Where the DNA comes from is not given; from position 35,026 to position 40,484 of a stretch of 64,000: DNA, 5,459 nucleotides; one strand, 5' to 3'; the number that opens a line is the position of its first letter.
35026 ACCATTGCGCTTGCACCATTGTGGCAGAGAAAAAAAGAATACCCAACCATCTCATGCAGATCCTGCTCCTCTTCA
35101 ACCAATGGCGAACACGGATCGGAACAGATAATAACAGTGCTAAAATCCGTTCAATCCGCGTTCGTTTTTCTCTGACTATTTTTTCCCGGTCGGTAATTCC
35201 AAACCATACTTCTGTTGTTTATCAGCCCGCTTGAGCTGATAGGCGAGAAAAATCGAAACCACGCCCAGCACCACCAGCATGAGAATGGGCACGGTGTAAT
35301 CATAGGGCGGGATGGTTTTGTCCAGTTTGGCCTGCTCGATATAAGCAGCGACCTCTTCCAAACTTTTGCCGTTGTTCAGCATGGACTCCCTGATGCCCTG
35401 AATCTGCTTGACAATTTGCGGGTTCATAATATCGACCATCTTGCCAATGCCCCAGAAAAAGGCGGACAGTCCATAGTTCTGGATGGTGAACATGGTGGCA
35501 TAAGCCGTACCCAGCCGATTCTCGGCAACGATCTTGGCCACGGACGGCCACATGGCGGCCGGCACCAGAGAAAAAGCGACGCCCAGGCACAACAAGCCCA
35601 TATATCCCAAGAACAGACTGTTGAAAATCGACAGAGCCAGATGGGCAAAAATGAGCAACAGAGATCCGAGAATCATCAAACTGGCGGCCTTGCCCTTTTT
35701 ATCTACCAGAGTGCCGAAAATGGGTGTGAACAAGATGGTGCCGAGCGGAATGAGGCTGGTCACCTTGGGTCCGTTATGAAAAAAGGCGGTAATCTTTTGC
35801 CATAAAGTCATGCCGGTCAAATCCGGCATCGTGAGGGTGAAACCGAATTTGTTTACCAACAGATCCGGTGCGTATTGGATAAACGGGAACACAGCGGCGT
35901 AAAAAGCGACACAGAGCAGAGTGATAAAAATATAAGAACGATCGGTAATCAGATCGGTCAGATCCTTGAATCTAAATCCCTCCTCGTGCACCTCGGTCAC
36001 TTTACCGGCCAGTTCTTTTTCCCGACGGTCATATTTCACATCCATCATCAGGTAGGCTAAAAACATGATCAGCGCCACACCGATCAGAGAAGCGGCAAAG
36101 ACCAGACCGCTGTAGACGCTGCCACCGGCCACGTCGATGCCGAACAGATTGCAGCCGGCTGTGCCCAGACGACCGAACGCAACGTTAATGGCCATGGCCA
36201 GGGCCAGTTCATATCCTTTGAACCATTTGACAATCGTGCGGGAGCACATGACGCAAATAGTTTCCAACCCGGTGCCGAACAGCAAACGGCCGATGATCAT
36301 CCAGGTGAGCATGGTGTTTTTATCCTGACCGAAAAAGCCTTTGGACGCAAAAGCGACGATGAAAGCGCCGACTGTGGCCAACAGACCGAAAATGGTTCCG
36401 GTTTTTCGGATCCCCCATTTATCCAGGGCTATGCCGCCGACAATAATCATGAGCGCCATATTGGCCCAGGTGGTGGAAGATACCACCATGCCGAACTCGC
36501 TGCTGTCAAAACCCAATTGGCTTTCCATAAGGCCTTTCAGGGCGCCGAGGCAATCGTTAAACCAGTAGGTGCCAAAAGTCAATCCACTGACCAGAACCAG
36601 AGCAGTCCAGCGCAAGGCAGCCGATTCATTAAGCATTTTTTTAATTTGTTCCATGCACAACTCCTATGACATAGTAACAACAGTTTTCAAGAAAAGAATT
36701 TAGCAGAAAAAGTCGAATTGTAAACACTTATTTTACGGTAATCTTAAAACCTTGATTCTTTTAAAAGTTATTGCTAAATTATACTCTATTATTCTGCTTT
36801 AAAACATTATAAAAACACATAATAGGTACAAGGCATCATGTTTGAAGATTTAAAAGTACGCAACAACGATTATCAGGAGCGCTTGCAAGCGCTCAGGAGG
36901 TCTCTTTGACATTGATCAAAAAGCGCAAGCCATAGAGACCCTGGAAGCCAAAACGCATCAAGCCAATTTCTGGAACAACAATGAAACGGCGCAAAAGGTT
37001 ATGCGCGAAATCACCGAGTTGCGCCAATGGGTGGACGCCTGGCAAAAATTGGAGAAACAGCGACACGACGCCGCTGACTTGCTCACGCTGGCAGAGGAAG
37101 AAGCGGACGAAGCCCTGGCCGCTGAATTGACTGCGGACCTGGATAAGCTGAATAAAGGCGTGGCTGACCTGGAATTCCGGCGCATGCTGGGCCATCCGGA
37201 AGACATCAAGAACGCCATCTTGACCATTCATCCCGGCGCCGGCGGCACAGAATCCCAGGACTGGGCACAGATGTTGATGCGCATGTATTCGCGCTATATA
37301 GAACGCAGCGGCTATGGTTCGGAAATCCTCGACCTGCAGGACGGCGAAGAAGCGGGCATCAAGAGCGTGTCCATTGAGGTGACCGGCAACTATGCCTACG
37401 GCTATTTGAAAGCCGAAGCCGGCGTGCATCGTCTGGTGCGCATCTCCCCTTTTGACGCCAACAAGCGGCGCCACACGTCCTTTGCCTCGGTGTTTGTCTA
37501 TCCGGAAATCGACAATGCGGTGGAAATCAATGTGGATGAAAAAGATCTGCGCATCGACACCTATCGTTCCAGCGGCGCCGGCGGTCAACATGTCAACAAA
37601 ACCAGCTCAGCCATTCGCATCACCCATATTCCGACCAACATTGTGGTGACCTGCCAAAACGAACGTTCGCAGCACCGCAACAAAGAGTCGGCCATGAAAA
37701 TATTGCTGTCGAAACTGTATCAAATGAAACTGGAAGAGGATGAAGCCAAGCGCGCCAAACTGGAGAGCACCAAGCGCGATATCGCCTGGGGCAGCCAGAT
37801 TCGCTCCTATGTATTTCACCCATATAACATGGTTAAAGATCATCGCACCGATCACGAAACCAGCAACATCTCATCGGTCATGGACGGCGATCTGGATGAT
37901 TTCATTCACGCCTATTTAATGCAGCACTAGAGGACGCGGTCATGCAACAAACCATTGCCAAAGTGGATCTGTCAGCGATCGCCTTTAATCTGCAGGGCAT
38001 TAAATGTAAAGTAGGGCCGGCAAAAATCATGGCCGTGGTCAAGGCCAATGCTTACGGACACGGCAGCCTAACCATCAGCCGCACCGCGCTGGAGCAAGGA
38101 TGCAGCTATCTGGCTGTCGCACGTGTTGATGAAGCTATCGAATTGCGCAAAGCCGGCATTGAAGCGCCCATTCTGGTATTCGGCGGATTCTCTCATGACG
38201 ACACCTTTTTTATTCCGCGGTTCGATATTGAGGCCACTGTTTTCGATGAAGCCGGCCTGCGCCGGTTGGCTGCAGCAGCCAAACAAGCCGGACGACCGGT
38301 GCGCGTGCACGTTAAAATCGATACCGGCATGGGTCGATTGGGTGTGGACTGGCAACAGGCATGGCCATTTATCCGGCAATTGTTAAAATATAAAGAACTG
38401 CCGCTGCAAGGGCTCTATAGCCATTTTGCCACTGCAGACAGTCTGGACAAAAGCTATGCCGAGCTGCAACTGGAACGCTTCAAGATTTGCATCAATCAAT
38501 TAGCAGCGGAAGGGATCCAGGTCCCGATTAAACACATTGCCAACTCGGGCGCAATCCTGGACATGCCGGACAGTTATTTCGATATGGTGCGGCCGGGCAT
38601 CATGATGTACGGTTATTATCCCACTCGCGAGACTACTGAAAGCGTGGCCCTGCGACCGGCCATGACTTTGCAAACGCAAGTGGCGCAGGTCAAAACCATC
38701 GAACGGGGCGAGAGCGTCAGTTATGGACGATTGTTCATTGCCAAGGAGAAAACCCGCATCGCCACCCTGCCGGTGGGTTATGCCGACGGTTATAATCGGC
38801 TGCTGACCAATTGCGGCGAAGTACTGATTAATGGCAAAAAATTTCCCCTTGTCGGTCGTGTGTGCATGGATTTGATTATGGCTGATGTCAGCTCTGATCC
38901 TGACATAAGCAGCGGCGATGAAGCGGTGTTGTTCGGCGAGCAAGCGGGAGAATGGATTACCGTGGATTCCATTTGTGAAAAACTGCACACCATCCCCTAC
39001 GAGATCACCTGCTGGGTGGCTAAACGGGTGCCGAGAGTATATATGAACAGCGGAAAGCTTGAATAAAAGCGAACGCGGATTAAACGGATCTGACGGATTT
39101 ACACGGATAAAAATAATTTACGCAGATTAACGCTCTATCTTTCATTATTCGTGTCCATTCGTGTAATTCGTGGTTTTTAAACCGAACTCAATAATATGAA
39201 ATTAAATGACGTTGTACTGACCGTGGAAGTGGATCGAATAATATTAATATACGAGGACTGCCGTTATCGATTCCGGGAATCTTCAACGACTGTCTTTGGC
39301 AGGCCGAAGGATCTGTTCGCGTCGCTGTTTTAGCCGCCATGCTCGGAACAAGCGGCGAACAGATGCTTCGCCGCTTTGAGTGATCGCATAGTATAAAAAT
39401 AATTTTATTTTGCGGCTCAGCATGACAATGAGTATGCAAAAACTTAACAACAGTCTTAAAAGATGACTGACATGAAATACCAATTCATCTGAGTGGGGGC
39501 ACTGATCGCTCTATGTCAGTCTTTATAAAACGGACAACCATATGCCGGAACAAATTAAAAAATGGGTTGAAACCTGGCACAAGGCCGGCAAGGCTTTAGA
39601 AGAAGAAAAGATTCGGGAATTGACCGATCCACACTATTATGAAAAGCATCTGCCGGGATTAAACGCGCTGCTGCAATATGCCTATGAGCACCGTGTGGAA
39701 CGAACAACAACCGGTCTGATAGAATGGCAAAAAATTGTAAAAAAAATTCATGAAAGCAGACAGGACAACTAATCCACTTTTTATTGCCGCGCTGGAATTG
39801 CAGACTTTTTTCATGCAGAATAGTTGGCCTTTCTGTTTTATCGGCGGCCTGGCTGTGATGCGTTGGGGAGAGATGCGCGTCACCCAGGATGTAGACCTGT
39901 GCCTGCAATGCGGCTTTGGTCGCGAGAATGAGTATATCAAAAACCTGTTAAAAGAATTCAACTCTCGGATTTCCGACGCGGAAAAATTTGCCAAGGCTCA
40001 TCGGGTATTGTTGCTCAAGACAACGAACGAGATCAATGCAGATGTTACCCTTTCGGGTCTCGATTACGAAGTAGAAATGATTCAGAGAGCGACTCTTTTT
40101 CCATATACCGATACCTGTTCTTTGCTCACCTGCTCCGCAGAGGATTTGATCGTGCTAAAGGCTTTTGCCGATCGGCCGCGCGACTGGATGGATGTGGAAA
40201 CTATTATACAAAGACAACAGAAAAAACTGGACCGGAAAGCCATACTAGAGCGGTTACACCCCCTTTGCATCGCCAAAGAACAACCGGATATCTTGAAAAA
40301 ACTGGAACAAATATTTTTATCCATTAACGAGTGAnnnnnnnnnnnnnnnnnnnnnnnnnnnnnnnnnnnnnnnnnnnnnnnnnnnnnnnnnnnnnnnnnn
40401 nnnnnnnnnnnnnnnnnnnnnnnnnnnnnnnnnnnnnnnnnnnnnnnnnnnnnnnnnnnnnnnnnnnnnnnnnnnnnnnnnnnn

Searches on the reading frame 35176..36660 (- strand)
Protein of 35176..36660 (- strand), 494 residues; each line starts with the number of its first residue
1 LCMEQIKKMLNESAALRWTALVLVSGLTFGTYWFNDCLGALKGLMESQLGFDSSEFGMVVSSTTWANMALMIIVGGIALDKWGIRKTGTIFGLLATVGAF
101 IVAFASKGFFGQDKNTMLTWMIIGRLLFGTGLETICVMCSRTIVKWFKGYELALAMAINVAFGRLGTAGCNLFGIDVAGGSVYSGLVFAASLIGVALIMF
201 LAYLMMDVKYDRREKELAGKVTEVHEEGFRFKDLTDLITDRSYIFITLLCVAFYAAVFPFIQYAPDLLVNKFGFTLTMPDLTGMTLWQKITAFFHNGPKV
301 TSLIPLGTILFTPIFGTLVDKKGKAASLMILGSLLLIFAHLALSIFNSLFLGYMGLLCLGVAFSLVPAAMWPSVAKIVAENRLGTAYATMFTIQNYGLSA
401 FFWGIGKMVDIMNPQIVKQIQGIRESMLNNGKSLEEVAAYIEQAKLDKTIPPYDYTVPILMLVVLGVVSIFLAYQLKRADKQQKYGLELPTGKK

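Call 10: search_protein_families(library=pfam, proteins=[window:35176-36660:-], max_evalue=0.0001)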
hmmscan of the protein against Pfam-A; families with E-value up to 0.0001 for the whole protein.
window:35176-36660:- (494 aa): 2 families
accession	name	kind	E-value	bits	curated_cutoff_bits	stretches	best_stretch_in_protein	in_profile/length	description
PF07690.21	MFS_1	-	5.7e-28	98.3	33.4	1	27-399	4-344/347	Major Facilitator Superfamily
PF12832.13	MFS_1_like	-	3.1e-05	23.6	25.2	1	300-379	39-117/373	MFS_1 like family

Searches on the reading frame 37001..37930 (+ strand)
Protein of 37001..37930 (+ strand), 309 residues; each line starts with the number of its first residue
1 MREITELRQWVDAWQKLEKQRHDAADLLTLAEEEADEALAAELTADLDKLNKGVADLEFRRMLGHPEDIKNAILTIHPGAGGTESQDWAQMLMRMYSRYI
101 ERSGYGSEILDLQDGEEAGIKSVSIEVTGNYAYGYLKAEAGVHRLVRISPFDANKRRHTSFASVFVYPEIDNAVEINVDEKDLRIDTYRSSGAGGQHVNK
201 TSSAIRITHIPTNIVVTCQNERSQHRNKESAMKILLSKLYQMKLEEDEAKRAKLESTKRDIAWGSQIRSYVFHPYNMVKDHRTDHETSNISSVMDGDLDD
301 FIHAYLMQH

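Call 64: search_protein_families(library=pfam, proteins=[window:37001-37930:+], max_evalue=0.001)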
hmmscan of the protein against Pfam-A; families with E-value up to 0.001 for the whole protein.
window:37001-37930:+ (309 aa): 2 families
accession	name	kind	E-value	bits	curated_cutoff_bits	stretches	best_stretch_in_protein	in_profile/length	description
PF03462.23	PCRF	-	2.2e-53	181.4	24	1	1-164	28-194/194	PCRF domain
PF00472.26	RF-1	-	2.3e-46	156.9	35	1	174-282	3-116/116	RF-1 domain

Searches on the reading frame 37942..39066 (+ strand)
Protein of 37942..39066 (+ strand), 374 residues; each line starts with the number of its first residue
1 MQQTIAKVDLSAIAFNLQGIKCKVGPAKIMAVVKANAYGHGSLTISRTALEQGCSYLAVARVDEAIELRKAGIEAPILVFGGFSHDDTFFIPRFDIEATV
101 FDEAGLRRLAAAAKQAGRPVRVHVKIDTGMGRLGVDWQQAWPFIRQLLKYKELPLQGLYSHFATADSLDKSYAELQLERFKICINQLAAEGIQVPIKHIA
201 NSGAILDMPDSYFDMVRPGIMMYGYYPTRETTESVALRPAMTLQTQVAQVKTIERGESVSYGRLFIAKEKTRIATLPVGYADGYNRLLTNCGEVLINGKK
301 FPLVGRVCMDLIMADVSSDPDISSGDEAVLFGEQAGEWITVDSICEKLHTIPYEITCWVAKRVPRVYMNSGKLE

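Call 64: search_protein_families(library=pfam, proteins=[window:37942-39066:+], max_evalue=0.001)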
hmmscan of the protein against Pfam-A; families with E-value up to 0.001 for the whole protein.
window:37942-39066:+ (374 aa): 2 families
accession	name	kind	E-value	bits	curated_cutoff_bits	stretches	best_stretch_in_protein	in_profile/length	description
PF01168.26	Ala_racemase_N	-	9.2e-75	251.6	24.1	1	8-227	1-220/220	Alanine racemase, N-terminal domain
PF00842.27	Ala_racemase_C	-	1.2e-48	164.3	25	1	240-367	1-127/127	Alanine racemase, C-terminal domain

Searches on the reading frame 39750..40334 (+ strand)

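Call 64: search_protein_families(library=pfam, proteins=[window:39750-40334:+], max_evalue=0.001)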
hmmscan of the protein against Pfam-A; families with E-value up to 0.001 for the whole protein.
window:39750-40334:+ (194 aa): 3 families
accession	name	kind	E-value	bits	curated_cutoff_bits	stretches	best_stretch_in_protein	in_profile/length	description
PF19502.5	DUF6036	-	4.2e-06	27.1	23.6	1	26-151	20-117/164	Nucleotidyltransferase of unknown function (DUF6036)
PF08843.17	AbiEii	-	9.6e-06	26.1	22.5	1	28-169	15-182/238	Nucleotidyl transferase AbiEii toxin, Type IV TA system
PF09970.15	DUF2204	-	0.00061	19.9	20.3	0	28-186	19-180/181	Nucleotidyl transferase of unknown function (DUF2204)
